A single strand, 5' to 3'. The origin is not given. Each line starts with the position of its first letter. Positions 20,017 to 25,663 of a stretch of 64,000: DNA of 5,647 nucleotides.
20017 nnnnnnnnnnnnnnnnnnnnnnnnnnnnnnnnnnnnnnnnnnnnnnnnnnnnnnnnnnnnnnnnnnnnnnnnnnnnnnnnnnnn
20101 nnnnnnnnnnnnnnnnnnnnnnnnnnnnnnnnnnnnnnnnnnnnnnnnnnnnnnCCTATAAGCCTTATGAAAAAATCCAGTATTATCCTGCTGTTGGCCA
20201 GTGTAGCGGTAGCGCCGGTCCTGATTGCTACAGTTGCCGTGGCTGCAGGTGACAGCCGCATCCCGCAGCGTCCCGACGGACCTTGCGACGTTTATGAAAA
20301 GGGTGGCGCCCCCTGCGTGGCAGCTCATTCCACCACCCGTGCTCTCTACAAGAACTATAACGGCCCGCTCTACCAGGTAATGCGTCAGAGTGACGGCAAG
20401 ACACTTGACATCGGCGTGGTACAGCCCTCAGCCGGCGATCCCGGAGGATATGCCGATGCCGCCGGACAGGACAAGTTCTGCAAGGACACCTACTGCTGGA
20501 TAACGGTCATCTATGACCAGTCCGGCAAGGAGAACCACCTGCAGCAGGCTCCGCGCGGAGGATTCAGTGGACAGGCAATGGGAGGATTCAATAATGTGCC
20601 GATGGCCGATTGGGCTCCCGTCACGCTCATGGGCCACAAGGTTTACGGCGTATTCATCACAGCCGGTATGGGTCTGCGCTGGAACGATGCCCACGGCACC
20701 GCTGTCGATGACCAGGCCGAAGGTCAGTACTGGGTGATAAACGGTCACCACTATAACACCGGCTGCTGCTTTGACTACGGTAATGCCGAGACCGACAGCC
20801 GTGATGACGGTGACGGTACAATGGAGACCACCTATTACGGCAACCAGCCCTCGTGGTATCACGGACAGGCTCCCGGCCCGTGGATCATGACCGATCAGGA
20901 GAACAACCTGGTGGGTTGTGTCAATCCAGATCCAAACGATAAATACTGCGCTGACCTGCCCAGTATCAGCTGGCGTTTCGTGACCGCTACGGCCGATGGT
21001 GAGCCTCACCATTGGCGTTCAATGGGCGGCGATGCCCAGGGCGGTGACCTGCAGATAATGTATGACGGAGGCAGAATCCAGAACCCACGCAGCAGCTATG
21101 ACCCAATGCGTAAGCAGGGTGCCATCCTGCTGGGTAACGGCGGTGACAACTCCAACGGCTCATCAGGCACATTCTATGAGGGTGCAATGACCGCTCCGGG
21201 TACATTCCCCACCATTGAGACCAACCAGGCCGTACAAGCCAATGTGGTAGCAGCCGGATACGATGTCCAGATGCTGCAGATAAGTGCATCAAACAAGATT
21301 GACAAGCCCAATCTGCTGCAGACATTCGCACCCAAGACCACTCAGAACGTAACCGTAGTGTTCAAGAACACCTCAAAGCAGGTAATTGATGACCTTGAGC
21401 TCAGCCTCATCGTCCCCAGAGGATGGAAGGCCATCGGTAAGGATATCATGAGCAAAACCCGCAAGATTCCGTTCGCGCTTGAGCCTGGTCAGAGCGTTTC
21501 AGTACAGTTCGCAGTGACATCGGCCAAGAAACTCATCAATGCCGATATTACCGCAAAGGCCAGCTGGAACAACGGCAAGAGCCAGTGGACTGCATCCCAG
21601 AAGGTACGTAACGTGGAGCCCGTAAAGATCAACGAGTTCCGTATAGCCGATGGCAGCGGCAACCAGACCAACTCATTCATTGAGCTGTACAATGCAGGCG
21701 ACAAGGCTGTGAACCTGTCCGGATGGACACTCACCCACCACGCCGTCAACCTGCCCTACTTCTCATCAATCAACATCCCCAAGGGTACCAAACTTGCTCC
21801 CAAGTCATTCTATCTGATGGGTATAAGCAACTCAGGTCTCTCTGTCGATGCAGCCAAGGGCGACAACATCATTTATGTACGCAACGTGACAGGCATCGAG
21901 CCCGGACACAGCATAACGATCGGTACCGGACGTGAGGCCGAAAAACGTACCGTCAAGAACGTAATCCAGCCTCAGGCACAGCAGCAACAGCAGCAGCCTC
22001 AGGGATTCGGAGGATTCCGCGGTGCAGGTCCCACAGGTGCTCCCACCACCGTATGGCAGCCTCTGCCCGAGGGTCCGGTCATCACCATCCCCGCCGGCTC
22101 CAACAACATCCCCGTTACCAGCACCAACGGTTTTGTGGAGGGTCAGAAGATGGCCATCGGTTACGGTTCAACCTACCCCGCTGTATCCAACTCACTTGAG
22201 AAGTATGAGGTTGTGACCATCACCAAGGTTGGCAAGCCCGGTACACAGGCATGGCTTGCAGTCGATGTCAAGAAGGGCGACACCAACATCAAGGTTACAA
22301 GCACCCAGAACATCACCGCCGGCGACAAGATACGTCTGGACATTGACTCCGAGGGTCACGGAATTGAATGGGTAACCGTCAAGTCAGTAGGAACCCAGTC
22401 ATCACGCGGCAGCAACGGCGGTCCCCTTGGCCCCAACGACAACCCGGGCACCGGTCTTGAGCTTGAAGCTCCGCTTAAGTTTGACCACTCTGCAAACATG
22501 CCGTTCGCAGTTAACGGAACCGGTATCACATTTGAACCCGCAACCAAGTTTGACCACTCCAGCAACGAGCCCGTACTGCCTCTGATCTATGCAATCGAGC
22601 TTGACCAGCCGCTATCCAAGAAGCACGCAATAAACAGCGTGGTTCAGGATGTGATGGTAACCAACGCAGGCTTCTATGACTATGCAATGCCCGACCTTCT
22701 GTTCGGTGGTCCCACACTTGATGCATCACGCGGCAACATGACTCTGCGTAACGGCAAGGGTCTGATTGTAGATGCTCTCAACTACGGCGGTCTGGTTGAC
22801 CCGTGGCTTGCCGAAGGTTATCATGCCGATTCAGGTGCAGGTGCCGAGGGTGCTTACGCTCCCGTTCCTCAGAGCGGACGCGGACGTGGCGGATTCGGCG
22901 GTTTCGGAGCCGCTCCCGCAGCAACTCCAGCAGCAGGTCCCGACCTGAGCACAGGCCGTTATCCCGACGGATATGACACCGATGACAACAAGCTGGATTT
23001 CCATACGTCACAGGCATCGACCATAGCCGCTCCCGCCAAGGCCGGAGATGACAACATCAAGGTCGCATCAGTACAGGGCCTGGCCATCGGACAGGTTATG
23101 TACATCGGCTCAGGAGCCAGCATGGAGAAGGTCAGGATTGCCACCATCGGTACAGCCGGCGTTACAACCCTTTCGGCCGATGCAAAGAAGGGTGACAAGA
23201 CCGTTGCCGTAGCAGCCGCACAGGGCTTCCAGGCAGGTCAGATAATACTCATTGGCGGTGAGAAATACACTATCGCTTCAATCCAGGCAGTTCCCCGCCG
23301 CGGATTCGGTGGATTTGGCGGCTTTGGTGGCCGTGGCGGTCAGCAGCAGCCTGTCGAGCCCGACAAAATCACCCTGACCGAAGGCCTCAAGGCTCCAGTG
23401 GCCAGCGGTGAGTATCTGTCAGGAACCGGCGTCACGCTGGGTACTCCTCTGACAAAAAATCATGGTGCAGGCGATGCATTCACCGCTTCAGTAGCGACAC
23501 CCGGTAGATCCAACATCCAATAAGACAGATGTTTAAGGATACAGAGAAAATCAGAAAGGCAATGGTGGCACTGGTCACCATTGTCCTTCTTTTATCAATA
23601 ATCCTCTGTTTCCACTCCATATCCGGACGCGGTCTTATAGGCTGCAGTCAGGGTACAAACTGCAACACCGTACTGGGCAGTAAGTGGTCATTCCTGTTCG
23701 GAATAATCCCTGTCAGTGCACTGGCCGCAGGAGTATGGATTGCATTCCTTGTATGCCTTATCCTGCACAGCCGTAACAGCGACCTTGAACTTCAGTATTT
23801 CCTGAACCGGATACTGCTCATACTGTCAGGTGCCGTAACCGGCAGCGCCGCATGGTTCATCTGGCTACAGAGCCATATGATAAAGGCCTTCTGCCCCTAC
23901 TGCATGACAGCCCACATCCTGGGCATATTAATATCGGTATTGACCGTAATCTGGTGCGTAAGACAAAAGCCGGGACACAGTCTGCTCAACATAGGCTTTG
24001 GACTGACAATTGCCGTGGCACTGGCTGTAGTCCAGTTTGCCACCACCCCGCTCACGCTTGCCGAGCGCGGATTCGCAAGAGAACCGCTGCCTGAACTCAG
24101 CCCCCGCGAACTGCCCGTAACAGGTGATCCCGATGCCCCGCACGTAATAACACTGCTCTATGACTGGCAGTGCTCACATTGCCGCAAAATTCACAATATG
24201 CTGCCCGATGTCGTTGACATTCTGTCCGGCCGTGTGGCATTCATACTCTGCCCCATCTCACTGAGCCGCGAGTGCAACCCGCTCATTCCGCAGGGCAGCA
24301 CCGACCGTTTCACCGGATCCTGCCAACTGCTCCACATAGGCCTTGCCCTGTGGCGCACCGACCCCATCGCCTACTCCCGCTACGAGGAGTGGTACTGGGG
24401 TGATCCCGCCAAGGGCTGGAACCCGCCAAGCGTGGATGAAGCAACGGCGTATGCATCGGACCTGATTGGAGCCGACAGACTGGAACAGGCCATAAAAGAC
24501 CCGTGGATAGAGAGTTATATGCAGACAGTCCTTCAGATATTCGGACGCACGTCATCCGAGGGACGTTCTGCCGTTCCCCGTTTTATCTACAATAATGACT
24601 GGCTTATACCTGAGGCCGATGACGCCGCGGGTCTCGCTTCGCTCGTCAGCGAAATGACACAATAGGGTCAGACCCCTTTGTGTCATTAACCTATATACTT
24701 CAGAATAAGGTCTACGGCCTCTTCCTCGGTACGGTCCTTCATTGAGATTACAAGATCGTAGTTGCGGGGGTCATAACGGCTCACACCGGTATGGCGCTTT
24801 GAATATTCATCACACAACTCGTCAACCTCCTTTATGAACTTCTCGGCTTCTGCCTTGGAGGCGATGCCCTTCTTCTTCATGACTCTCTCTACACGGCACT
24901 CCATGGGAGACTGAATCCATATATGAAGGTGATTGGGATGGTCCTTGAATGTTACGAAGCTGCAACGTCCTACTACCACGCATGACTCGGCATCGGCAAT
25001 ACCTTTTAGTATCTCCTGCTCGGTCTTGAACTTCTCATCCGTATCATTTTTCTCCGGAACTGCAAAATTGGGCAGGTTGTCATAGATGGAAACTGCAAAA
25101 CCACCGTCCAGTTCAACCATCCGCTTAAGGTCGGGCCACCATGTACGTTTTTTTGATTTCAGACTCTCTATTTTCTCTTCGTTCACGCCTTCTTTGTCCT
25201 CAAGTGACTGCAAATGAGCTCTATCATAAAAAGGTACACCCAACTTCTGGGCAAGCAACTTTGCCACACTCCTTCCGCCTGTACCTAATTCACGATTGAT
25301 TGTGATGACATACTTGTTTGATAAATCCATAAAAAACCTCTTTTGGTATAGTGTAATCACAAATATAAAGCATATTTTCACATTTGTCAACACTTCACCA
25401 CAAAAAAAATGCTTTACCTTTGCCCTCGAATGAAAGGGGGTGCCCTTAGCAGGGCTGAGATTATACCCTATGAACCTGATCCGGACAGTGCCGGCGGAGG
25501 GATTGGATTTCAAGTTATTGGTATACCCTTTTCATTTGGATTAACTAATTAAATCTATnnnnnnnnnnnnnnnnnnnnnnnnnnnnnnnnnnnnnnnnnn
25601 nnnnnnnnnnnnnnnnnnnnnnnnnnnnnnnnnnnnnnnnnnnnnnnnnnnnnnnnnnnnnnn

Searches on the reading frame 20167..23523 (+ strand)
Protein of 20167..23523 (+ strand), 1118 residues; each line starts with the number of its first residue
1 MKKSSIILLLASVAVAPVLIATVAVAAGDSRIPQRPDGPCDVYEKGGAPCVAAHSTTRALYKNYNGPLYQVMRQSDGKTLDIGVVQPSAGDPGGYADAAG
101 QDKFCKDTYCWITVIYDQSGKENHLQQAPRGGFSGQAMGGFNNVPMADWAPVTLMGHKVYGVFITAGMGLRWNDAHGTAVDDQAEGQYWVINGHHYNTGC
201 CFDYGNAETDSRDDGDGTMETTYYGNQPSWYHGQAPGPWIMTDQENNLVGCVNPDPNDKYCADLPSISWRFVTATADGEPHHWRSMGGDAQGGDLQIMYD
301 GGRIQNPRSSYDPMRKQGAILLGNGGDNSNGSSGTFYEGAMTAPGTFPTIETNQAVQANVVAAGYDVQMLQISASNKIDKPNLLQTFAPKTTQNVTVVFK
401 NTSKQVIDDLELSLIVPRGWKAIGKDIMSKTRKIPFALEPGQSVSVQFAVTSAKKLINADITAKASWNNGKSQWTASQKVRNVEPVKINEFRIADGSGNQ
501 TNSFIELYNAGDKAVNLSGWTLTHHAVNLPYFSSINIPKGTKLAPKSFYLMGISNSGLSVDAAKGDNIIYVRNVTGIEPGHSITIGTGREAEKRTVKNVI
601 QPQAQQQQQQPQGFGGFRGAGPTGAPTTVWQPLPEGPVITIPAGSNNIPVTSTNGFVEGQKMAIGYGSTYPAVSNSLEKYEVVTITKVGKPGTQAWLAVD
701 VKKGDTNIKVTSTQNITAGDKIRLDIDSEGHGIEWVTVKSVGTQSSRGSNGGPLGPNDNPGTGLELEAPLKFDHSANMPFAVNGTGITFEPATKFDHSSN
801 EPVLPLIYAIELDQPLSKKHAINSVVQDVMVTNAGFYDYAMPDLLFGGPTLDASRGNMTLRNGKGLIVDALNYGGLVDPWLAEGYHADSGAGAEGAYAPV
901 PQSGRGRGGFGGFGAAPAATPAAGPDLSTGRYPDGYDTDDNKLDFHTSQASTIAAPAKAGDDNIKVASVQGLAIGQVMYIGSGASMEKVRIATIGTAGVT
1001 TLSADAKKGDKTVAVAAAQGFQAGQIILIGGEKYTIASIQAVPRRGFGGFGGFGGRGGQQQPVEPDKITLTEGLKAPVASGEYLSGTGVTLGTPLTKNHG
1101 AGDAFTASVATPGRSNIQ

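Call 47: search_protein_families(library=pfam, proteins=[window:20167-23523:+], max_evalue=0.00001)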
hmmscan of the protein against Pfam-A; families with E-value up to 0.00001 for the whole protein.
window:20167-23523:+ (1118 aa): 2 families
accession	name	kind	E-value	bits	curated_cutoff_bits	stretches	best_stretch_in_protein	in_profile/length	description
PF09206.18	ArabFuran-catal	-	5.8e-118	394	25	1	39-365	1-314/315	Alpha-L-arabinofuranosidase B, catalytic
PF00932.25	LTD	-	1e-10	42.4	34.3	1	484-573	6-96/109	Lamin Tail Domain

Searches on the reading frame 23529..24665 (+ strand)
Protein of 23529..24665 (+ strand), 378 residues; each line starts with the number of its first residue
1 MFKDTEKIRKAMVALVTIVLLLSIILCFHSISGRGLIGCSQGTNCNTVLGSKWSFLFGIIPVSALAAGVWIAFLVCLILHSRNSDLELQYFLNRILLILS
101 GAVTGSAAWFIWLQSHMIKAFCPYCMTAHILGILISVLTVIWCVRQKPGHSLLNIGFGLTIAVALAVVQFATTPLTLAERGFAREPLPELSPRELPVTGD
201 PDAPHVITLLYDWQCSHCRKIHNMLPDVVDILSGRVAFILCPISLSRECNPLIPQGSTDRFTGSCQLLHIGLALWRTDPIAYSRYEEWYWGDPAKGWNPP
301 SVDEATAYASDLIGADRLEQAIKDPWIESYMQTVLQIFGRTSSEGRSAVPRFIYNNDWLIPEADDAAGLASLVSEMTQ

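Call 47: search_protein_families(library=pfam, proteins=[window:23529-24665:+], max_evalue=0.00001)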
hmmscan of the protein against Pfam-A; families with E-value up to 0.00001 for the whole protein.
window:23529-24665:+ (378 aa): 1 family
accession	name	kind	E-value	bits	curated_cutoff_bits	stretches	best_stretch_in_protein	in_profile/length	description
PF07884.19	VKOR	-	1.4e-13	51.5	27.5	1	11-139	2-133/134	Vitamin K epoxide reductase family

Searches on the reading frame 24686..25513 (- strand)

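Call 47: search_protein_families(library=pfam, proteins=[window:24686-25513:-], max_evalue=0.00001)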
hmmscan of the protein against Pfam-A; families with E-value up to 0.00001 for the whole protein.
window:24686-25513:- (275 aa): 1 family
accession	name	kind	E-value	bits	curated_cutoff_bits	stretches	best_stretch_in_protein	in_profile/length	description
PF13189.12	Cytidylate_kin2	-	1.4e-42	146.3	28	1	69-259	1-175/176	Cytidylate kinase-like family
